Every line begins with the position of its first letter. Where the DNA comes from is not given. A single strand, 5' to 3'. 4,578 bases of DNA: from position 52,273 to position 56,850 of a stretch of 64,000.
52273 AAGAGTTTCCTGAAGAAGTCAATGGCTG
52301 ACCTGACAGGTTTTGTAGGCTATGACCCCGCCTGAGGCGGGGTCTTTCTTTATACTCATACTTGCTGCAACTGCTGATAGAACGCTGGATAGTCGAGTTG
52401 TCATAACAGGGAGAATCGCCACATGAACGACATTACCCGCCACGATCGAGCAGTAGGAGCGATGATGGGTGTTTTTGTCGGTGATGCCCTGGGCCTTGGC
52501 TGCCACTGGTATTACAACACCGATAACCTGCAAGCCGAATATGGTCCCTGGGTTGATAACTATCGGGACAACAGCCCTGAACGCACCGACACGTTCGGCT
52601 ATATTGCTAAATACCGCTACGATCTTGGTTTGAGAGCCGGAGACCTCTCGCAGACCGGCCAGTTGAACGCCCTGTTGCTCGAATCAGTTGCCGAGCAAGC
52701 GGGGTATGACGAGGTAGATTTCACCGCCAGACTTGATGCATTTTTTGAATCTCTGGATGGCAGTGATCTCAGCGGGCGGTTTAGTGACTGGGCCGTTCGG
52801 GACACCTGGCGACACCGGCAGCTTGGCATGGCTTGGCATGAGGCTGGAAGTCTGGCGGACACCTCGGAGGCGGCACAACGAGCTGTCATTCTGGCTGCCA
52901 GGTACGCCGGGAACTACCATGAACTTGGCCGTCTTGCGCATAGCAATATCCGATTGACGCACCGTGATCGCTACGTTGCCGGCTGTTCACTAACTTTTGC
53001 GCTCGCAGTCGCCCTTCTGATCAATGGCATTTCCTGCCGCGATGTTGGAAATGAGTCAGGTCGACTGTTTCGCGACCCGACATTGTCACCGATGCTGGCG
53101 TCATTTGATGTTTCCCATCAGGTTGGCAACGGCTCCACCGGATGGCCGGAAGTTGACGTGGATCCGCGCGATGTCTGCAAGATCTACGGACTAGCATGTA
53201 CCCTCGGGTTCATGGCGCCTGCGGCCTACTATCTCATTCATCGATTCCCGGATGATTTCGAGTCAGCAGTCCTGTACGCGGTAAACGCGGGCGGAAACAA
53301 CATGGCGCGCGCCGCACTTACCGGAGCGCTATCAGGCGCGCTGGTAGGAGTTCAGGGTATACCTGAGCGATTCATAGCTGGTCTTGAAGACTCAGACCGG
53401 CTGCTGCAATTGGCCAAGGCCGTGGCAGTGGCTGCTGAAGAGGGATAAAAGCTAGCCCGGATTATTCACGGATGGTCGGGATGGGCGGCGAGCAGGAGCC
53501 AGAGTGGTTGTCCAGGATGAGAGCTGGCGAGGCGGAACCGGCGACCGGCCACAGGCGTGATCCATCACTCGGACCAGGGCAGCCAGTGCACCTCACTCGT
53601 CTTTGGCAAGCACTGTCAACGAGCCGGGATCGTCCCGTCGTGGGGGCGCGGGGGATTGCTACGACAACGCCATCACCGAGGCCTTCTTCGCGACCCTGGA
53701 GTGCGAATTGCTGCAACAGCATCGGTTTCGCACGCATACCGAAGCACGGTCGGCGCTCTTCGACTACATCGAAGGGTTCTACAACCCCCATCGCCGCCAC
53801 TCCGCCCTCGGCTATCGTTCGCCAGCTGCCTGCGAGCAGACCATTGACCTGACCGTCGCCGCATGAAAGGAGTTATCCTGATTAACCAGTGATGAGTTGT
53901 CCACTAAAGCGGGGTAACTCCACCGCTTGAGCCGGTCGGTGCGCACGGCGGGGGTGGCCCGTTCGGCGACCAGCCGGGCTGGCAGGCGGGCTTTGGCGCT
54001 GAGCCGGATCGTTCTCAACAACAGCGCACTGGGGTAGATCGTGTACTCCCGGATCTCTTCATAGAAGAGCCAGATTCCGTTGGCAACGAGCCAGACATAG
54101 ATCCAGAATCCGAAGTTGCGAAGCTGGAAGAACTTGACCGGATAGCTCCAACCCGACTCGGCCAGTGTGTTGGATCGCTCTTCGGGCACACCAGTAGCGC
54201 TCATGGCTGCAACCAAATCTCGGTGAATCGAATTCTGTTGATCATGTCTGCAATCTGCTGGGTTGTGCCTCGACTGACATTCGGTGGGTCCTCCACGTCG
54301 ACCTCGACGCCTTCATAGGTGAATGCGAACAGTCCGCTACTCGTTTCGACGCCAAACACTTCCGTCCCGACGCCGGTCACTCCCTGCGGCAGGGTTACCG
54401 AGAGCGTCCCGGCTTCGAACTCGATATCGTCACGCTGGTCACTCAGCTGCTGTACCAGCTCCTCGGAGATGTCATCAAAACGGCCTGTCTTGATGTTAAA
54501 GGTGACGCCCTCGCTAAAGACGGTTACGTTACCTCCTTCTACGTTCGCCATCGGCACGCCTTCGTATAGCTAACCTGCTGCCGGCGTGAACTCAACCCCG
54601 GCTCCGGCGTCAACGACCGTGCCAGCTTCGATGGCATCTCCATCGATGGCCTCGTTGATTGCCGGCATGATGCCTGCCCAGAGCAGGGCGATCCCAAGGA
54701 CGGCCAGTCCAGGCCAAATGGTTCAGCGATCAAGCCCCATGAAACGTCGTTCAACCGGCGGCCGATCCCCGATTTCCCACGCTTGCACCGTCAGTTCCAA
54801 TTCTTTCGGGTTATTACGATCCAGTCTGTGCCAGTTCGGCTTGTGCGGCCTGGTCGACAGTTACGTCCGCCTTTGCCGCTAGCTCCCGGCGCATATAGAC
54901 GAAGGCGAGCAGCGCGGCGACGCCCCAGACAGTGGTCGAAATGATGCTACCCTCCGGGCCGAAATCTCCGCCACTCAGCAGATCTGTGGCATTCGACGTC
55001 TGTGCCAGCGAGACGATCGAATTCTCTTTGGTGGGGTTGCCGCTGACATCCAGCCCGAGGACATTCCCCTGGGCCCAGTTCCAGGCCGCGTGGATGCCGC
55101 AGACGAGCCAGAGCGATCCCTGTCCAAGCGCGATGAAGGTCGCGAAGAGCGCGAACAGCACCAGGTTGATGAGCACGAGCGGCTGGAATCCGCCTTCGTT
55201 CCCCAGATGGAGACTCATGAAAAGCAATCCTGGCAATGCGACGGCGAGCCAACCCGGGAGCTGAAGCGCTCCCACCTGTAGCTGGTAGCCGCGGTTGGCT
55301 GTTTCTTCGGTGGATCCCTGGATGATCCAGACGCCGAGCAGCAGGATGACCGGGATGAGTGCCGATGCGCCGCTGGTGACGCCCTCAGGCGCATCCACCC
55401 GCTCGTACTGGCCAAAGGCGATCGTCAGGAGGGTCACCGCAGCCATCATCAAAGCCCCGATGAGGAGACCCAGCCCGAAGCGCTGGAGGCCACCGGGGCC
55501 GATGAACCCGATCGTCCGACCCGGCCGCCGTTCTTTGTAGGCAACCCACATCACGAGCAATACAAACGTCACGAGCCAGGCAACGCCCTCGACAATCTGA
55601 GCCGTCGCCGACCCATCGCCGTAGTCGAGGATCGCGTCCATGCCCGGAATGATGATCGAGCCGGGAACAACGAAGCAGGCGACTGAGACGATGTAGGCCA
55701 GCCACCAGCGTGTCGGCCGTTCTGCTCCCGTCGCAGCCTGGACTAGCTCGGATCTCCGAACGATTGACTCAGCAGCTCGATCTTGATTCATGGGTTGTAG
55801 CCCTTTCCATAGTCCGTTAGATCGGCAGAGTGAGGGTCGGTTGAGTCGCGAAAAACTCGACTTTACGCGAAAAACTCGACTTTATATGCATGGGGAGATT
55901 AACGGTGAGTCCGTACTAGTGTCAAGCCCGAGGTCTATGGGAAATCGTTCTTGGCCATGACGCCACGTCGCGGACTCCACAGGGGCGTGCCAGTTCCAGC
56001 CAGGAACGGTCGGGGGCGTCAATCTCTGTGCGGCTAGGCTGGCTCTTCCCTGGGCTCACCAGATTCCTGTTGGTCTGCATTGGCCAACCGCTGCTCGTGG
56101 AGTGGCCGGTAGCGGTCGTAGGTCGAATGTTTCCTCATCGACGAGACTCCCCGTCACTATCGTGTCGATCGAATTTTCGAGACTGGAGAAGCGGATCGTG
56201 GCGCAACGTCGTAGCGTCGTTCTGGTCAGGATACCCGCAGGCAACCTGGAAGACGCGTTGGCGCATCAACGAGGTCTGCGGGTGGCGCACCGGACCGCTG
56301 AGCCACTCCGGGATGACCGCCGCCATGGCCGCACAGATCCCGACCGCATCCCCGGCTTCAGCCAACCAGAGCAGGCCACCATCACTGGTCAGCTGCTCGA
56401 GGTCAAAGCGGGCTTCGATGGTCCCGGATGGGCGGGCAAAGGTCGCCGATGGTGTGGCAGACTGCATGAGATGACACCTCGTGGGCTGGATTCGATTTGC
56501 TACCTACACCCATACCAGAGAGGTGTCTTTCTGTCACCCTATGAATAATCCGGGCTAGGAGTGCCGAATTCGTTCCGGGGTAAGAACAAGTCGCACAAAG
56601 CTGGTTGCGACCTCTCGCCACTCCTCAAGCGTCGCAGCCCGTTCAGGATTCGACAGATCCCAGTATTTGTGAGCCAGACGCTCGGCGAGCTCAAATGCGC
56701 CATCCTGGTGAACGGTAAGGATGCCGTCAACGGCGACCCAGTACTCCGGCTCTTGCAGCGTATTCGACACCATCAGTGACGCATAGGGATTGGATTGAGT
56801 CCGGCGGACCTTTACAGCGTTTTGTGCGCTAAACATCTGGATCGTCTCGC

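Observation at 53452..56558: Perfect 17-bp inverted repeats with CTAG flanks enclose a 3.1-kb mosaic of two dead transposases and an intact CPBP protease cassette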

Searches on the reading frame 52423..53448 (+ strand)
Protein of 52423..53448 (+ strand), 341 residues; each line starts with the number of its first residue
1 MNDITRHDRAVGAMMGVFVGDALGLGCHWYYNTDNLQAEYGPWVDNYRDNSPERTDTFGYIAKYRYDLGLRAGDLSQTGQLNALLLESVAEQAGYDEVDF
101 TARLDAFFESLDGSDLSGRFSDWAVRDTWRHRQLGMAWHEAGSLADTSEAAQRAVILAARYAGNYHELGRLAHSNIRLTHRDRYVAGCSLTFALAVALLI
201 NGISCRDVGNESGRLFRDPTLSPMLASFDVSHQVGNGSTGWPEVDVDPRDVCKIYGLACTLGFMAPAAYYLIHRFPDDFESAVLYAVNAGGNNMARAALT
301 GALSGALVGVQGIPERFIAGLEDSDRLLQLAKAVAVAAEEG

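Call 5: search_protein_families(library=pfam, proteins=[window:52423-53448:+], max_evalue=0.01)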
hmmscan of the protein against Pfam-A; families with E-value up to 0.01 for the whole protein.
window:52423-53448:+ (341 aa): 1 family
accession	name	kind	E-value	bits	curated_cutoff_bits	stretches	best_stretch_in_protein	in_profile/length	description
PF03747.19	ADP_ribosyl_GH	-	1.4e-48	166.5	26.2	1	12-316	1-287/287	ADP-ribosylglycohydrolase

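Call 8: find_encoding_contigs(protein=window:52423-53448:+, flank=10000, max_places=10)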
Protein window:52423-53448:+ (341 aa): 1 contig read that carries it; 1 place shown.
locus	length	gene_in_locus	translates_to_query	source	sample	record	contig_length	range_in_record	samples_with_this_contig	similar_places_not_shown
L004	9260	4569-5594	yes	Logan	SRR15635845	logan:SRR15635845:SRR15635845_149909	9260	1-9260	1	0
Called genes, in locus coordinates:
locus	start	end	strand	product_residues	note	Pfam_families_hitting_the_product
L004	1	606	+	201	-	?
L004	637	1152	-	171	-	PF02613:Nitrate_red_del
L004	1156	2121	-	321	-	PF00389:2-Hacid_dh, PF02826:2-Hacid_dh_C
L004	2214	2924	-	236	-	PF03473:MOSC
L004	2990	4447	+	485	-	PF00202:Aminotran_3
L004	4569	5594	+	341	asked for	PF03747:ADP_ribosyl_GH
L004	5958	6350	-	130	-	-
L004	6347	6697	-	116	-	-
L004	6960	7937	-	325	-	PF02517:Rce1-like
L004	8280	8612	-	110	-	PF13701:DDE_Tnp_1_4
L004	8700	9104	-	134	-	PF01243:PNPOx_N (weak)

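Call 22: find_homologous_proteins(query=window:52423-53448:+, max_evalue=1e-30)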
Query window:52423-53448:+ (341 aa): 816 proteins with E <= 1e-30 among 8000 candidates; the best 120 are listed.
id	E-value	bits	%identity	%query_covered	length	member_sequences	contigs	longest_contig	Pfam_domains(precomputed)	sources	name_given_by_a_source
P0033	5.5e-219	744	100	96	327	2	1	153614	PF03747.20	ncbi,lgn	-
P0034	6.5e-132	458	59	98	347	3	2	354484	PF03747.20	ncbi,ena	-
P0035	1.2e-131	457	54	98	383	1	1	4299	PF03747.20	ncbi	-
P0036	1.8e-131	456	60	98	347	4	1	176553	PF03747.20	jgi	jgi:ADP-ribosyl-[dinitrogen reductase] hydrolase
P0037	8.6e-130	451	57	98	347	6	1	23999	PF03747.20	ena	-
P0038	1.4e-129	450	58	98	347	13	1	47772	PF03747.20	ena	-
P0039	1.5e-129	450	59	98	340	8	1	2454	PF03747.20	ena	-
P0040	2.0e-127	443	59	98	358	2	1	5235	PF03747.20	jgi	jgi:ADP-ribosylglycohydrolase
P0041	2.9e-127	443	56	100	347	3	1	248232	PF03747.20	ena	-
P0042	5.5e-127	442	61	97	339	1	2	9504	PF03747.20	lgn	-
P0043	5.9e-127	442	54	98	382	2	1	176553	PF03747.20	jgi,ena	jgi:ADP-ribosyl-[dinitrogen reductase] hydrolase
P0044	1.0e-126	441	53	98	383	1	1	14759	PF03747.20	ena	-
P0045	1.7e-125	437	57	98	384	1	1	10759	PF03747.20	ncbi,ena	-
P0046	2.0e-125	437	60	97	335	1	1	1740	PF03747.20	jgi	jgi:ADP-ribosylglycohydrolase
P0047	2.4e-125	436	60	98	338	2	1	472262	PF03747.20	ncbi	ncbi:MAG: ADP-ribosylglycohydrolase family protein [Thermomicrobiales bacterium]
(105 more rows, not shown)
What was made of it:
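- Tried and rejected: Homologues of the flanking ADP-ribosylglycohydrolase are at most 61% identical (call 22).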

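Call 26: find_encoding_contigs(protein=P0047, flank=8000, max_places=3)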
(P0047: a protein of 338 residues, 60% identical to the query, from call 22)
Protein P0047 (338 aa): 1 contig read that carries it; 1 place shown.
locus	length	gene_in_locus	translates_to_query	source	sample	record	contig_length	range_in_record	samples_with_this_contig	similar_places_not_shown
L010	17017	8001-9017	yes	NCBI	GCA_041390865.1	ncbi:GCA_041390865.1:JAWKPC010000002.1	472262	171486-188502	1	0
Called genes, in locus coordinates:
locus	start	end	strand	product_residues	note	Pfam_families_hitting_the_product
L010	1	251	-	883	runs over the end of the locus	-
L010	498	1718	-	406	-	PF13091:PLDc_2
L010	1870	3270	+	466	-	PF00144:Beta-lactamase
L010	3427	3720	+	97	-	PF01541:GIY-YIG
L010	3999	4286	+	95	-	-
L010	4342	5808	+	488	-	PF24996:NANM (faint), PF24681:Kelch_KLHDC2_KLHL20_DRC7, PF24981:Beta-prop_ATRN-LZTR1, PF01344:Kelch_1 (weak), PF13418:Beta-prop_TYW4, PF13415:Beta-prop_FBX42, PF24981:Beta-prop_ATRN-LZTR1, PF24681:Kelch_KLHDC2_KLHL20_DRC7, +2 more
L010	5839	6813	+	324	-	PF13302:Acetyltransf_3 (faint), PF08445:FR47 (faint), PF00583:Acetyltransf_1, PF13480:Acetyltransf_6 (weak), PF13508:Acetyltransf_7 (weak), PF13673:Acetyltransf_10 (weak)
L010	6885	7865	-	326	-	-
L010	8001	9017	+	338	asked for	PF03747:ADP_ribosyl_GH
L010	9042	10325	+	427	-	PF01979:Amidohydro_1, PF07969:Amidohydro_3 (weak)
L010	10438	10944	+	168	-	-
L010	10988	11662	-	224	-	PF00528:BPD_transp_1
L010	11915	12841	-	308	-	PF19300:BPD_transp_1_N, PF00528:BPD_transp_1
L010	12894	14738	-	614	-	PF00496:SBP_bac_5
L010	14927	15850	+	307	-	PF13354:Beta-lactamase2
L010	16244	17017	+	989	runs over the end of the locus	PF10646:Germane (weak), PF23621:BP74_N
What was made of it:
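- Tried and rejected: The one checked, the Thermomicrobiales locus L010, has no synteny (call 26).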

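Call 67: find_encoding_contigs(protein=P0033, flank=5000, max_places=10)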
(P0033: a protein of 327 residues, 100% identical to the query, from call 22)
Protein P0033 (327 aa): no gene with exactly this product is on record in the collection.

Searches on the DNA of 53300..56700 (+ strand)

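Call 43: search_rna_families(source=window, start=53300, end=56700, threshold=evalue, max_evalue=1)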
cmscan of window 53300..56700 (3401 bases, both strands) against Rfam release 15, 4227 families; matches with E-value up to 1: 1.
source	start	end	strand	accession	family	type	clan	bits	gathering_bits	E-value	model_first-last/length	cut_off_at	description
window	54059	54124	-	RF01926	mir-981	Gene; miRNA;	-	17.8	51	0.19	1-86/86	no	mir-981 microRNA precursor family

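Call 58: search_dna_similar(query=window:53923-56183:+, collection=plasmids, mode=distant, max_rows=8)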
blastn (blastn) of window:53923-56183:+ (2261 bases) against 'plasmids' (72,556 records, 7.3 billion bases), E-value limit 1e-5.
No match.
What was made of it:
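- Tried and rejected: The cargo has no match in plasmids by blastn (call 58).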

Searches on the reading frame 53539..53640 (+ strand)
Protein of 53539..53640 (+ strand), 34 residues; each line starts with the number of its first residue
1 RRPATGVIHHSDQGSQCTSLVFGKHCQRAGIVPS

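Call 32: search_protein_families(library=ncbifam, proteins=[window:53539-53640:+], max_evalue=0.01)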
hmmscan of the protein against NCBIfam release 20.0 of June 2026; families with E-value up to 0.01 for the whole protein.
window:53539-53640:+ (34 aa): 1 family
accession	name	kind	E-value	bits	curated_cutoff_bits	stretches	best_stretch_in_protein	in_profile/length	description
NF033516.0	transpos_IS3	equivalog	3.5e-05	23.2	160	1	1-34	271-304/369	IS3 family transposase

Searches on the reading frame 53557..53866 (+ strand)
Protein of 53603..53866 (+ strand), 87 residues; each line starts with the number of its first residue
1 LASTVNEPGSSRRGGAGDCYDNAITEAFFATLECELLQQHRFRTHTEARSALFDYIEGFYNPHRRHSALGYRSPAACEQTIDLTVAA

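Call 5: search_protein_families(library=pfam, proteins=[window:53603-53866:+, window:53557-53847:+], max_evalue=0.01)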
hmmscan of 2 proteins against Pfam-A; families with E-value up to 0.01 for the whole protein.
window:53603-53866:+ (87 aa): 2 families
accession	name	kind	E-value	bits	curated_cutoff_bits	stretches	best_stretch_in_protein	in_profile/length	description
PF13683.12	rve_3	-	1.1e-11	44.8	26.5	1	15-74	9-67/67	Integrase core domain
PF13333.12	rve_2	-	1.3e-10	41.7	22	1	26-75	1-49/56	Integrase core domain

window:53557-53847:+ (96 aa): 1 family
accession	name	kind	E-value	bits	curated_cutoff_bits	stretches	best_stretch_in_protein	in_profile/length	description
PF00665.32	rve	-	0.0081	16.8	32.6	0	2-31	69-98/102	Integrase core domain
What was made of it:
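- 53539..53922 (+): IS3-family 3' fragment. It holds the last ~100 codons of the transposase with one frameshift near 53641 and a stop at 53864-53866, followed by the IS3's own right terminal repeat at 53896-53922, ending ...ACTCCA. Pfam finds rve, rve_2 and rve_3 (call 5).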

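Call 32: search_protein_families(library=ncbifam, proteins=[window:53603-53866:+], max_evalue=0.01)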
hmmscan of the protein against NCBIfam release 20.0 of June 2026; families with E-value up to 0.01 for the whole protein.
window:53603-53866:+ (87 aa): 2 families
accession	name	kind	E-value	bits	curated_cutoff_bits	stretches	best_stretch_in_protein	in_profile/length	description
NF033516.0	transpos_IS3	equivalog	5.8e-21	75.1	160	1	14-77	306-368/369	IS3 family transposase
NF033577.2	transpos_IS481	equivalog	5.9e-07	29.3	224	1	21-75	228-281/284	IS481 family transposase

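Call 33: search_dna_similar(query=window:53603-53866:+, collection=plasmids, mode=protein, max_rows=12)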
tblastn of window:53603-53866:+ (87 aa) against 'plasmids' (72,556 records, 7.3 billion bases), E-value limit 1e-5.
The search stops at 5000 records and this limit was reached: more records match than are counted here, and every count below describes the 5000 best-scoring records only.
Records with a match: at least 5000; places in all: 8743; records where one place covers at least 80% of the query: 2142.
Best place of each record, by identity: 60-80% 25; <60% 4975.
By first word of the organism name: Escherichia 1230; Klebsiella 810; Salmonella 324; Acinetobacter 286; Enterobacter 225; Citrobacter 186; Shigella 153; Streptomyces 109; Lactococcus 101; Piscirickettsia 99; and 191 more.
By predicted mobility (MOB-suite, as given by PLSDB): conjugative 2052; non-mobilizable 1631; mobilizable 1317.
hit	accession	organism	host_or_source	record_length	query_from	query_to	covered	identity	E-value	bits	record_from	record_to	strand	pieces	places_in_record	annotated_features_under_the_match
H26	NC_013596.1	Streptosporangium roseum DSM 43021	-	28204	3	79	89%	62.3%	6e-22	94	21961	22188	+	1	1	none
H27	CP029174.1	Methylobacterium sp. DM1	-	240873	14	79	76%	68.2%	5e-25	103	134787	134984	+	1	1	IS3 family transposase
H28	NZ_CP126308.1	Bosea vestrisii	cell culture,root nodule of Vicia ...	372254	14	79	76%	68.2%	2e-24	101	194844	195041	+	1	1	IS3 family transposase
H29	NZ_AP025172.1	Cupriavidus sp. P-10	-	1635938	14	79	76%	68.2%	5e-23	97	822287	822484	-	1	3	none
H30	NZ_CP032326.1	Azospirillum argentinense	soil sample,Agricultural field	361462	14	79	76%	66.7%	2e-23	99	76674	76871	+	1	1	IS3 family transposase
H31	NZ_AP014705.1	Methylobacterium aquaticum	-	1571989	14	79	76%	66.7%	4e-23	98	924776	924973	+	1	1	none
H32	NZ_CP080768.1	Cupriavidus pinatubonensis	genomic assembly,soil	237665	14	79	76%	66.7%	1e-22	96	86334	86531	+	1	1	none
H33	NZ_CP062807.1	Cupriavidus basilensis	Cell culture,Sediment of a freshwater ...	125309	14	79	76%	66.7%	1e-21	94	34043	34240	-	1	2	none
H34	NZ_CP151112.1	Cupriavidus metallidurans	-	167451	14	79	76%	66.7%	1e-21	94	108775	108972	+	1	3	none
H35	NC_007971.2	Cupriavidus metallidurans CH34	-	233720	14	79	76%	66.7%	1e-21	94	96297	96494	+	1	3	none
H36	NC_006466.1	Cupriavidus metallidurans CH34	-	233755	14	79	76%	66.7%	1e-21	94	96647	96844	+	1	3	none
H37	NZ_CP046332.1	Cupriavidus metallidurans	sedimentation pond in a zinc factory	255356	14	79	76%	66.7%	1e-21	94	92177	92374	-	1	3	none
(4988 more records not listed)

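Call 34: get_annotated_region(hit=H27, flank=1500)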
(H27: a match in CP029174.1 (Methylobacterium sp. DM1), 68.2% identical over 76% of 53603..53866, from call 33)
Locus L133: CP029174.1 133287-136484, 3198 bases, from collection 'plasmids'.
description: Methylobacterium sp. DM1 plasmid pLVM1, complete sequence
organism: Methylobacterium sp. DM1 (NCBI taxid 2067957)
taxonomy: Bacteria; Pseudomonadota; Alphaproteobacteria; Hyphomicrobiales; Methylobacteriaceae; Methylobacterium; Methylobacterium sp. DM1
host: -; source: -; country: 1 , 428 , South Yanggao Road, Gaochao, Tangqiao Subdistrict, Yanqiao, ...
typing (MOB-suite, as given by PLSDB): conjugative; relaxase MOBP,MOBQ; mating-pair formation MPF_I
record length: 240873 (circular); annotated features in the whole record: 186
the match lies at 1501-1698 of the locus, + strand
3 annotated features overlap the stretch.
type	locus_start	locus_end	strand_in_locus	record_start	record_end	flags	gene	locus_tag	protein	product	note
CDS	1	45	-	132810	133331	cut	-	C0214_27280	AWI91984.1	hypothetical protein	-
CDS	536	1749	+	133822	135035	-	-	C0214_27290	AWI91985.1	IS3 family transposase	-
CDS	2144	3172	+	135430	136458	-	-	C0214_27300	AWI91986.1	IS110 family transposase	-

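Call 35: get_annotated_region(hit=H26, flank=1500)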
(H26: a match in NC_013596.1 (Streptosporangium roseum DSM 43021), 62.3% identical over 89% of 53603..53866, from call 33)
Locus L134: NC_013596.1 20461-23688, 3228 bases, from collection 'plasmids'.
description: Streptosporangium roseum DSM 43021 plasmid pSROS01, complete sequence
organism: Streptosporangium roseum DSM 43021 (NCBI taxid 479432)
taxonomy: Bacteria; Actinomycetota; Actinomycetes; Streptosporangiales; Streptosporangiaceae; Streptosporangium; Streptosporangium roseum; Streptosporangium roseum DSM 43021
host: -; source: -; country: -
typing (MOB-suite, as given by PLSDB): mobilizable; relaxase MOBP
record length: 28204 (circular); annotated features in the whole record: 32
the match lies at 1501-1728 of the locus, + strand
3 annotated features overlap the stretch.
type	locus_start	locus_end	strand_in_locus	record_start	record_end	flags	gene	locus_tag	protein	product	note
CDS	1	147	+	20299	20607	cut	-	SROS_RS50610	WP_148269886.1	hypothetical protein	-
CDS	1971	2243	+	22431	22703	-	-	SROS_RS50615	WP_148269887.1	hypothetical protein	-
CDS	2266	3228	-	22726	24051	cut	-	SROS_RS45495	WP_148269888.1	hypothetical protein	-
